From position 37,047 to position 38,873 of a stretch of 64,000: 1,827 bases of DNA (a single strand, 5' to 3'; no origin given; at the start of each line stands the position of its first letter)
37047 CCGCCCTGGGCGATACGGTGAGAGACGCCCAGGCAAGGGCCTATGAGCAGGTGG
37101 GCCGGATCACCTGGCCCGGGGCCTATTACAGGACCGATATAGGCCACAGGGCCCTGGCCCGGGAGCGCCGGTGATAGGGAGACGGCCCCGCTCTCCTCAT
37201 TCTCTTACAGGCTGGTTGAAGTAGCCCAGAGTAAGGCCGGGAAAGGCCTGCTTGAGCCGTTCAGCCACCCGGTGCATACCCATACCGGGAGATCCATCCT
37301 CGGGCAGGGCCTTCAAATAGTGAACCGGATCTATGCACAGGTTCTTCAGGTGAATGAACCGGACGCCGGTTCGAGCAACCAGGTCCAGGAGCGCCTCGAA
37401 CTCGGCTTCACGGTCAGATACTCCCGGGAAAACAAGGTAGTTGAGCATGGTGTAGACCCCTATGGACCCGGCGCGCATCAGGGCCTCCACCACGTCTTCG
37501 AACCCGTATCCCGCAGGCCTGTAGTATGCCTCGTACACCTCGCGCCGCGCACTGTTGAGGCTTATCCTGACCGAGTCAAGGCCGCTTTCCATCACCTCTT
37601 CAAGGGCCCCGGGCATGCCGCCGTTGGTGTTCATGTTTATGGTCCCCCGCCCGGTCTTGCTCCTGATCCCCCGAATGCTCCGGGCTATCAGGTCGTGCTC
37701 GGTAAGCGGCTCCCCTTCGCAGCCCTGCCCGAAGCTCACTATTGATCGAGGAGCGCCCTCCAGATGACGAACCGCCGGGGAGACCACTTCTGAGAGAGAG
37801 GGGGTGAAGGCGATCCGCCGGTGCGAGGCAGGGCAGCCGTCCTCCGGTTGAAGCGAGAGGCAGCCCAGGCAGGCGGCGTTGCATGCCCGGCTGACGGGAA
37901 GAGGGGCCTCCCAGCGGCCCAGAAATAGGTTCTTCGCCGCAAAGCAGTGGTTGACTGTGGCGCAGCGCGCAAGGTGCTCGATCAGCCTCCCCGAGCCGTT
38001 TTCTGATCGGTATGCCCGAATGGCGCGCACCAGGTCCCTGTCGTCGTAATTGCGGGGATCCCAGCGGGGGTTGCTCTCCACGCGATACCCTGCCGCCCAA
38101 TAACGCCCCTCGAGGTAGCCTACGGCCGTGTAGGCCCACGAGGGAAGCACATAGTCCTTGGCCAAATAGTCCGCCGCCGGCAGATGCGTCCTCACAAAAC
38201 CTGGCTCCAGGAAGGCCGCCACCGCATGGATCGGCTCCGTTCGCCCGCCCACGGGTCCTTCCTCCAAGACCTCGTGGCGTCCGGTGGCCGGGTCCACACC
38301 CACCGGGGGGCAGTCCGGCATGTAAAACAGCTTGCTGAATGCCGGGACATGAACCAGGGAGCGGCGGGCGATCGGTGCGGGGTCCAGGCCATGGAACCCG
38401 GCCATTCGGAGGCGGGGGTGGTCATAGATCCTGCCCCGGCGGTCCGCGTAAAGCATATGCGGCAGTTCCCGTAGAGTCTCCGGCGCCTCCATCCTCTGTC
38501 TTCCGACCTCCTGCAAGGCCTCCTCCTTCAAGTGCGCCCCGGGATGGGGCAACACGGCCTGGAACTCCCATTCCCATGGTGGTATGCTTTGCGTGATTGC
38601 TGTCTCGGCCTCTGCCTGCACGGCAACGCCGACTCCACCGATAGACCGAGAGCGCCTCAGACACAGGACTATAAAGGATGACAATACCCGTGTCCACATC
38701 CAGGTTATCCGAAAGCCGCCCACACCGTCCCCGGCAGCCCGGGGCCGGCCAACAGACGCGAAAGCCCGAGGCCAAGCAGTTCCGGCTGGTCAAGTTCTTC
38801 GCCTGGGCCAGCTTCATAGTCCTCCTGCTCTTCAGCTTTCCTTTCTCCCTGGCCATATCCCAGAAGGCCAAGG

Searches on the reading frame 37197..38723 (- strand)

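Call 27: search_protein_families(library=pfam, proteins=[window:37197-38723:-], max_evalue=0.00001)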
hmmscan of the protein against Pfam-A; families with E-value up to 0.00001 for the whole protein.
window:37197-38723:- (508 aa): 1 family
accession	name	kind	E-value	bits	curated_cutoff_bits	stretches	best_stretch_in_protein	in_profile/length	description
PF04055.27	Radical_SAM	-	1.5e-13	51.7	29.5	1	276-441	2-160/166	Radical SAM superfamily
